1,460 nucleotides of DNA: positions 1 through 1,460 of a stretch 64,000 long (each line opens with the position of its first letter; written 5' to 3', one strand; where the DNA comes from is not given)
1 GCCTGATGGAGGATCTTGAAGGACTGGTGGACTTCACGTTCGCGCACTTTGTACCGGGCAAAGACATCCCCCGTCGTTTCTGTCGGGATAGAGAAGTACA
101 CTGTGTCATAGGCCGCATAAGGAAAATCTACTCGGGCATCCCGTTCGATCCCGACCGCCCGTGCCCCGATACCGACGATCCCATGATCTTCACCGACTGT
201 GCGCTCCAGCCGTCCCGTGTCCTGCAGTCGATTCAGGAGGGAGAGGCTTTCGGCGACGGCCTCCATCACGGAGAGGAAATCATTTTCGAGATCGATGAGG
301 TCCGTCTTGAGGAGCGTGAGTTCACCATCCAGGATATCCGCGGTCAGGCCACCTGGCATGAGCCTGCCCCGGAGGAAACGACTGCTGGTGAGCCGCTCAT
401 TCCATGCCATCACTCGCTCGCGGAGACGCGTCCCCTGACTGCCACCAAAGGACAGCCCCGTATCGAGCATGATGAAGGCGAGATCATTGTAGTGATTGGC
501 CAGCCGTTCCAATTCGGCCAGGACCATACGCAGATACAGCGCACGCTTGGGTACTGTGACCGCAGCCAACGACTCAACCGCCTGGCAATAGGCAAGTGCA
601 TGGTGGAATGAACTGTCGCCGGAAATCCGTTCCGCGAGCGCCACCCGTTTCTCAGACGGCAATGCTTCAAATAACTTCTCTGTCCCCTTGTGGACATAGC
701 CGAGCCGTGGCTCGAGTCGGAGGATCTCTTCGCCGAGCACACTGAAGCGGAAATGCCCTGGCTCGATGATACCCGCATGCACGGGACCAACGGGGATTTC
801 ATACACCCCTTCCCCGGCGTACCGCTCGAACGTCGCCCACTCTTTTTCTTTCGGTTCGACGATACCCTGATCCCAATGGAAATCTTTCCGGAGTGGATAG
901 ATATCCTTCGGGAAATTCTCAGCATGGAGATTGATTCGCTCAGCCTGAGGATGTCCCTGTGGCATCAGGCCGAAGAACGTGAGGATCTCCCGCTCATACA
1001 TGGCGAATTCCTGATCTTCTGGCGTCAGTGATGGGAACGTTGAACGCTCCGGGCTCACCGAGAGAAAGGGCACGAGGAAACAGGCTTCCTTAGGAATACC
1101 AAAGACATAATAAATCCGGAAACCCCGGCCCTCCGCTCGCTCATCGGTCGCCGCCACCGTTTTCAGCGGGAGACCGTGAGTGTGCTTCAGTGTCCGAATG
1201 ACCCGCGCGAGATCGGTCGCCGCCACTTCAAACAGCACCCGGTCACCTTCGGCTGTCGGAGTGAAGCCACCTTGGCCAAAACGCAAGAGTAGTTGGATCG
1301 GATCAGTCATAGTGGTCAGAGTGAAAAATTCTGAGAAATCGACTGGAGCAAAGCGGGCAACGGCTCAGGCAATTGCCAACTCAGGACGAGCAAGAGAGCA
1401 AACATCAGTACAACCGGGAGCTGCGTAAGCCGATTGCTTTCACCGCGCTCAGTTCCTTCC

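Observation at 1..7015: Hydrogenase-4/complex-I-like operon in which every checked metal-ligand cysteine is gone: a candidate cofactor-less (Ehr-type) ion-translocating module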

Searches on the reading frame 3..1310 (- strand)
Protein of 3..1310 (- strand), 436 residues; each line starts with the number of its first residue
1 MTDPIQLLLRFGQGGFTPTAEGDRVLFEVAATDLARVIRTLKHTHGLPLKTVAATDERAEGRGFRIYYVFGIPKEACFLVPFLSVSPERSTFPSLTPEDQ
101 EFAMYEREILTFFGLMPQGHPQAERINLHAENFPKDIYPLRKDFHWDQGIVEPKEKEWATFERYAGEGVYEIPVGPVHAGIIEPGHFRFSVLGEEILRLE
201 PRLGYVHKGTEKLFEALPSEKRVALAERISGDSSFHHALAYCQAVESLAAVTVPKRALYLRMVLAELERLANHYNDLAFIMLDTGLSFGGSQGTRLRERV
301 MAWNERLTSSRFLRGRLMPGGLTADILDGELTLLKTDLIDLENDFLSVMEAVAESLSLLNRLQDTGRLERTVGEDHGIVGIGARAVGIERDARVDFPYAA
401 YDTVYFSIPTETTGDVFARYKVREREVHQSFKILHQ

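Call 6: search_protein_families(library=pfam, proteins=[window:3-1310:-], max_evalue=0.01)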
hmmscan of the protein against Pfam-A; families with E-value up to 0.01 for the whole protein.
window:3-1310:- (436 aa): 2 families
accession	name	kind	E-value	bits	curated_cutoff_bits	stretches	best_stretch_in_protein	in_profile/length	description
PF00346.24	Complex1_49kDa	-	2.8e-28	99.2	24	1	293-436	11-154/271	Respiratory-chain NADH dehydrogenase, 49 Kd subunit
PF00329.25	Complex1_30kDa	-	1.6e-14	54.9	22.5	1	28-147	2-121/124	Respiratory-chain NADH dehydrogenase, 30 Kd subunit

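Call 7: search_protein_families(library=ncbifam, proteins=[window:3-1310:-], max_evalue=0.01)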
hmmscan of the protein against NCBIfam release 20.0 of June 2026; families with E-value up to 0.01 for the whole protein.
window:3-1310:- (436 aa): 13 families
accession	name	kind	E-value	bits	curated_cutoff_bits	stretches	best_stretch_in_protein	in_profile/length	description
NF004739.1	PRK06075.1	equivalog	1.1e-56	192.3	360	1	170-436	1-267/384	NADH-quinone oxidoreductase subunit D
NF009808.0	PRK13292.1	equivalog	9.3e-48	162.7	1156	1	17-436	241-674/791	NADH-quinone oxidoreductase subunit B/C/D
TIGR01962.1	NuoD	equivalog_domain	2.5e-47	161.6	459.35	1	174-436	7-269/386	NADH dehydrogenase (quinone) subunit D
NF008974.0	PRK12322.1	equivalog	1.2e-40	139.6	522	1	173-436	10-273/366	NADH-quinone oxidoreductase subunit D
NF008728.0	PRK11742.1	equivalog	4.5e-36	124.4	840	1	86-436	117-481/598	NADH-quinone oxidoreductase subunit C/D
NF040602.1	F420_dehyd_FpoD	exception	1.2e-32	113.3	600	1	173-436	11-274/372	F420H2 dehydrogenase subunit FpoD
NF005649.0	PRK07415.1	equivalog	3.1e-29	102.2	583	1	174-436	15-278/394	NAD(P)H-quinone oxidoreductase subunit H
TIGR01961.1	NuoC_fam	subfamily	7.3e-07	29.7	122.45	1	28-145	4-119/122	NADH (or F420H2) dehydrogenase, subunit C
NF004737.0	PRK06074.2-4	equivalog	4.1e-05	23.5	144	1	24-148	13-128/150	NADH-quinone oxidoreductase subunit C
TIGR03295.1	frhA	equivalog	0.00036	19.6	392.5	1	208-273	41-106/412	coenzyme F420 hydrogenase subunit alpha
NF004733.0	PRK06074.1-5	equivalog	0.00039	20.1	225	1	48-146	57-151/203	NADH-quinone oxidoreductase subunit C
NF006304.0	PRK08491.1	equivalog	0.0034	17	228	1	22-131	56-164/263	NADH-quinone oxidoreductase subunit C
NF004734.0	PRK06074.2-1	equivalog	0.0079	16.2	169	0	91-146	98-151/164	NADH-quinone oxidoreductase subunit C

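Call 9: search_solved_structures(query=window:3-1310:-, show_alignments=4, max_evalue=0.001)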
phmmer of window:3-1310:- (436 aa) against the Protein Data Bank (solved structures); distinct sequences matched with E-value up to 0.001: 54.
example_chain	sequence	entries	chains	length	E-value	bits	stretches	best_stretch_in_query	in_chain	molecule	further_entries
7z0s_E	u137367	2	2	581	9.1e-52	179.6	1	31-433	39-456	Formate hydrogenlyase subunit 5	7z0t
7q5y_B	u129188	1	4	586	5.7e-35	124.2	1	173-436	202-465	NADH-quinone oxidoreductase subunit C/D 2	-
2fug_4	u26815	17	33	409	7.9e-34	120.5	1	170-436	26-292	NADH-quinone oxidoreductase chain 4 | NADH-QUINONE OXIDOREDUCTASE SUBUNIT 4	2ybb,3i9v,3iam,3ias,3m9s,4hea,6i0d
7zm7_C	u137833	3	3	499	1.9e-29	106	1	170-436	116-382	NADH-ubiquinone oxidoreductase 49 kDa subunit-like protein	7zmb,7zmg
8ba0_D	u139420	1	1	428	2.4e-29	105.7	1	186-436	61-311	Complex I-49kD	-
8b9z_D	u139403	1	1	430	2.4e-29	105.7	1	186-436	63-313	Complex I-49kD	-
8esw_S2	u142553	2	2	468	3e-29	105.4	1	186-436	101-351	Complex I-49kD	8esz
6x89_S2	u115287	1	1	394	1e-28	103.7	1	189-435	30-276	NDUS2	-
8e73_S2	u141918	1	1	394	1.1e-28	103.6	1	174-435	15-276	NDUS2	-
9iho_D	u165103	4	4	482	1.4e-28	103.2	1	174-436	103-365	NUCM (49 kDa) subunit of mitochondrial NADH:ubiquinone oxidoreductase (Complex I)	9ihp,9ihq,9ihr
6hum_H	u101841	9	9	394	4.5e-28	101.5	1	173-436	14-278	NAD(P)H-quinone oxidoreductase subunit H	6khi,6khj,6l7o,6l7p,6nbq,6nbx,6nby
6h8k_C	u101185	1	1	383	1.6e-27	99.7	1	174-436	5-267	NUCM protein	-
6gcs_C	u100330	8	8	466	1.6e-27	99.7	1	171-436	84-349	49-KDA PROTEIN (NUCM) | Subunit NUCM of NADH:Ubiquinone Oxidoreductase (Complex I) | NUCM protein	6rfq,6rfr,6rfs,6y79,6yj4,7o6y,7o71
7aqr_D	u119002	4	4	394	1.8e-27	99.6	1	175-435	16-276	NADH dehydrogenase subunit 7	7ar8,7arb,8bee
8bpx_D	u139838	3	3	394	1.8e-27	99.6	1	175-435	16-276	NADH dehydrogenase [ubiquinone] iron-sulfur protein 2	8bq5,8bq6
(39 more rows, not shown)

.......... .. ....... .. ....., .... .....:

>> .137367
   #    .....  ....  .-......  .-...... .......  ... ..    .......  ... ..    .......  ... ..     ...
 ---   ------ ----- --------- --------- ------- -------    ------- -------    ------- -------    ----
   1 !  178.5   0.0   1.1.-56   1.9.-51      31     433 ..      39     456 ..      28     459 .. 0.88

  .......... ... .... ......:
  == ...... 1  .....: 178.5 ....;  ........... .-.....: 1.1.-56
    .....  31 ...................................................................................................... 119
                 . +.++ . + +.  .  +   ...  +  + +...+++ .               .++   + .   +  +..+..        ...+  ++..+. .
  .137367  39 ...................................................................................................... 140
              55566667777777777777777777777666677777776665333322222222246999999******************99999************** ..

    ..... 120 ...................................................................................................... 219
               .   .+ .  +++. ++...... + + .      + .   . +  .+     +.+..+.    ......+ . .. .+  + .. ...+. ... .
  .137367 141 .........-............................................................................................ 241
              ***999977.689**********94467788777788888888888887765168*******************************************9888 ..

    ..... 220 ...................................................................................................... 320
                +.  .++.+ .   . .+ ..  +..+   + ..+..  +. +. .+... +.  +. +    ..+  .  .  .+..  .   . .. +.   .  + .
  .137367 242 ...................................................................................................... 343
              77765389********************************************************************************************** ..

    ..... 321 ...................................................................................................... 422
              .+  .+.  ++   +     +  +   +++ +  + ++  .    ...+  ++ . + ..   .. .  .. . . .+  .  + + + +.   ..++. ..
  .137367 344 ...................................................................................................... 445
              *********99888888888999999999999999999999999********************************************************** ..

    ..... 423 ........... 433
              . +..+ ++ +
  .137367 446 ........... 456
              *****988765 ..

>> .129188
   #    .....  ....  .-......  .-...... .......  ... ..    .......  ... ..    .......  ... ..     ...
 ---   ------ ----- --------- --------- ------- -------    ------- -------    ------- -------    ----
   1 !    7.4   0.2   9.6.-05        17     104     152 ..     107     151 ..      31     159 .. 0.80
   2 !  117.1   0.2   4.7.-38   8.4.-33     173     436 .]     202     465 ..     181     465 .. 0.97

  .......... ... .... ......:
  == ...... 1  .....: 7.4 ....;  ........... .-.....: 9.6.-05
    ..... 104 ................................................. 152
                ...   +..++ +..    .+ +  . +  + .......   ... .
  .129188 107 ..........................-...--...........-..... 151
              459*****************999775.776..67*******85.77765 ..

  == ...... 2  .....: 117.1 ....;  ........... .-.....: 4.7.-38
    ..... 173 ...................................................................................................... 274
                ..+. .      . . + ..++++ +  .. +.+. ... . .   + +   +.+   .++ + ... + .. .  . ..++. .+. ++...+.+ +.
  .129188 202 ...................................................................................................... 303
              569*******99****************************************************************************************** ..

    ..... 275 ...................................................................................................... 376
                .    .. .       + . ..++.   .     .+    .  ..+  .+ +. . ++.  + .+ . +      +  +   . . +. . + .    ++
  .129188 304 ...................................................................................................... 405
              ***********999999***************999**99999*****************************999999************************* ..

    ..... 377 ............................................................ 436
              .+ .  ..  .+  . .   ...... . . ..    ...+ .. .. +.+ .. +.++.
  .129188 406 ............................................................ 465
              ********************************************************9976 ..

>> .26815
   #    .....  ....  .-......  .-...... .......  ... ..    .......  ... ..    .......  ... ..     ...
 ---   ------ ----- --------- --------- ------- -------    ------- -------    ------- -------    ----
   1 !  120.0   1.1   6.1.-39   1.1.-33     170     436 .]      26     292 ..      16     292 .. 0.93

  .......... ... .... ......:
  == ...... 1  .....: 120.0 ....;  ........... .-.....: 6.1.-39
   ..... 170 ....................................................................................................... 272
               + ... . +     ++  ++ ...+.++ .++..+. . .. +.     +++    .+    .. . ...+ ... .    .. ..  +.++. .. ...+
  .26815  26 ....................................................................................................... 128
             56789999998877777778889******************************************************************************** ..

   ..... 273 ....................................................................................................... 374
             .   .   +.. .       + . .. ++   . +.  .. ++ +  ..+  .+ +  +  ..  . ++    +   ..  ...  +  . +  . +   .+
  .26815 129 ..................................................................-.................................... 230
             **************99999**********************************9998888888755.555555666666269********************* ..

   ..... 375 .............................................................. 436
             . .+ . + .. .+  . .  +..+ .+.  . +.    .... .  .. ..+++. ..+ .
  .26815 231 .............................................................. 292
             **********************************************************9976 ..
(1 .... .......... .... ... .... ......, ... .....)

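Call 12: find_homologous_proteins(query=window:3-1310:-, max_evalue=1e-20)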
Query window:3-1310:- (436 aa): 7995 proteins with E <= 1e-20 among 8000 candidates; the best 120 are listed.
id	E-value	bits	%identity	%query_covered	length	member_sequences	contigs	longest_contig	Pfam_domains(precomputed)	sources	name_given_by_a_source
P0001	7.0e-292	986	100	100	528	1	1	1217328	PF00329.26,PF00346.25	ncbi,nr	ncbi:MAG: NADH-quinone oxidoreductase subunit C [Candidatus Moraniibacteriota bacterium]|nr:MAG: NAD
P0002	3.8e-242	822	84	100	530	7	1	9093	PF00329.26,PF00346.25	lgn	-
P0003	3.1e-237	806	81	100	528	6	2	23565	PF00329.26,PF00346.25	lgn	-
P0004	6.8e-237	804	81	100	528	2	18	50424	PF00329.26,PF00346.25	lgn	-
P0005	1.5e-236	803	80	100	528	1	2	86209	PF00329.26,PF00346.25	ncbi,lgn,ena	-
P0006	9.8e-235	797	81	100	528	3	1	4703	PF00329.26,PF00346.25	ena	-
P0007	4.5e-234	795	81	100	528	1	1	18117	PF00329.26,PF00346.25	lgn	-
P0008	1.4e-233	794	79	100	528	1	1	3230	PF00329.26,PF00346.25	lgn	-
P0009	7.7e-233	791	80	100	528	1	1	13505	PF00329.26,PF00346.25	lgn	-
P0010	1.7e-232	790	79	100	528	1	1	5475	PF00329.26,PF00346.25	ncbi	-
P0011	5.8e-232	788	80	100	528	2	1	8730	PF00329.26,PF00346.25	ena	-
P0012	2.2e-230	783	79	100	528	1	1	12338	PF00329.26,PF00346.25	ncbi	ncbi:MAG: NADH-quinone oxidoreductase subunit C [Undibacterium sp.]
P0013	2.6e-230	783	78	100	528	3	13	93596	PF00329.26,PF00346.25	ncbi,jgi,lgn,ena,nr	ncbi:MAG: NADH-quinone oxidoreductase subunit F [Candidatus Moraniibacteriota bacterium]|nr:MAG: NAD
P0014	3.4e-230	782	79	100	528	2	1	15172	PF00329.26,PF00346.25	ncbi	ncbi:MAG: NADH-quinone oxidoreductase subunit C [Candidatus Moraniibacteriota bacterium]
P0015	8.1e-229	778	78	100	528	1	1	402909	PF00329.26,PF00346.25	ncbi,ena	-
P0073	8.6e-147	508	56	99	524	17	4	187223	PF00329.26,PF00346.25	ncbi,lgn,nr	ncbi:MAG: NADH-quinone oxidoreductase subunit C [Candidatus Moranbacteria bacterium]|nr:NADH-quinone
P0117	1.3e-140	487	52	99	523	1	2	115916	PF00329.26,PF00346.25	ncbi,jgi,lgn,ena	ncbi:MAG: NADH-quinone oxidoreductase subunit C [Candidatus Paceibacterota bacterium]|jgi:Ni,Fe-hydr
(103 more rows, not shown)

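Call 13: find_encoding_contigs(protein=P0001, flank=10000, max_places=3)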
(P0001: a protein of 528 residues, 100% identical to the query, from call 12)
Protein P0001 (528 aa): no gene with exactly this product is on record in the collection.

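Call 16: search_solved_structures(query=P0001, show_alignments=1, max_evalue=1e-40)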
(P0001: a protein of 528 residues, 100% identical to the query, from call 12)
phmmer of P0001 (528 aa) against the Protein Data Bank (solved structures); distinct sequences matched with E-value up to 1e-40: 2.
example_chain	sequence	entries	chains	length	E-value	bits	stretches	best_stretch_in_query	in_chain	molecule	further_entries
7z0s_E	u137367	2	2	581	6.8e-66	226.2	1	31-527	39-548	Formate hydrogenlyase subunit 5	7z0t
2fug_4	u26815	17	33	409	1.3e-46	162.6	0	170-449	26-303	NADH-quinone oxidoreductase chain 4 | NADH-QUINONE OXIDOREDUCTASE SUBUNIT 4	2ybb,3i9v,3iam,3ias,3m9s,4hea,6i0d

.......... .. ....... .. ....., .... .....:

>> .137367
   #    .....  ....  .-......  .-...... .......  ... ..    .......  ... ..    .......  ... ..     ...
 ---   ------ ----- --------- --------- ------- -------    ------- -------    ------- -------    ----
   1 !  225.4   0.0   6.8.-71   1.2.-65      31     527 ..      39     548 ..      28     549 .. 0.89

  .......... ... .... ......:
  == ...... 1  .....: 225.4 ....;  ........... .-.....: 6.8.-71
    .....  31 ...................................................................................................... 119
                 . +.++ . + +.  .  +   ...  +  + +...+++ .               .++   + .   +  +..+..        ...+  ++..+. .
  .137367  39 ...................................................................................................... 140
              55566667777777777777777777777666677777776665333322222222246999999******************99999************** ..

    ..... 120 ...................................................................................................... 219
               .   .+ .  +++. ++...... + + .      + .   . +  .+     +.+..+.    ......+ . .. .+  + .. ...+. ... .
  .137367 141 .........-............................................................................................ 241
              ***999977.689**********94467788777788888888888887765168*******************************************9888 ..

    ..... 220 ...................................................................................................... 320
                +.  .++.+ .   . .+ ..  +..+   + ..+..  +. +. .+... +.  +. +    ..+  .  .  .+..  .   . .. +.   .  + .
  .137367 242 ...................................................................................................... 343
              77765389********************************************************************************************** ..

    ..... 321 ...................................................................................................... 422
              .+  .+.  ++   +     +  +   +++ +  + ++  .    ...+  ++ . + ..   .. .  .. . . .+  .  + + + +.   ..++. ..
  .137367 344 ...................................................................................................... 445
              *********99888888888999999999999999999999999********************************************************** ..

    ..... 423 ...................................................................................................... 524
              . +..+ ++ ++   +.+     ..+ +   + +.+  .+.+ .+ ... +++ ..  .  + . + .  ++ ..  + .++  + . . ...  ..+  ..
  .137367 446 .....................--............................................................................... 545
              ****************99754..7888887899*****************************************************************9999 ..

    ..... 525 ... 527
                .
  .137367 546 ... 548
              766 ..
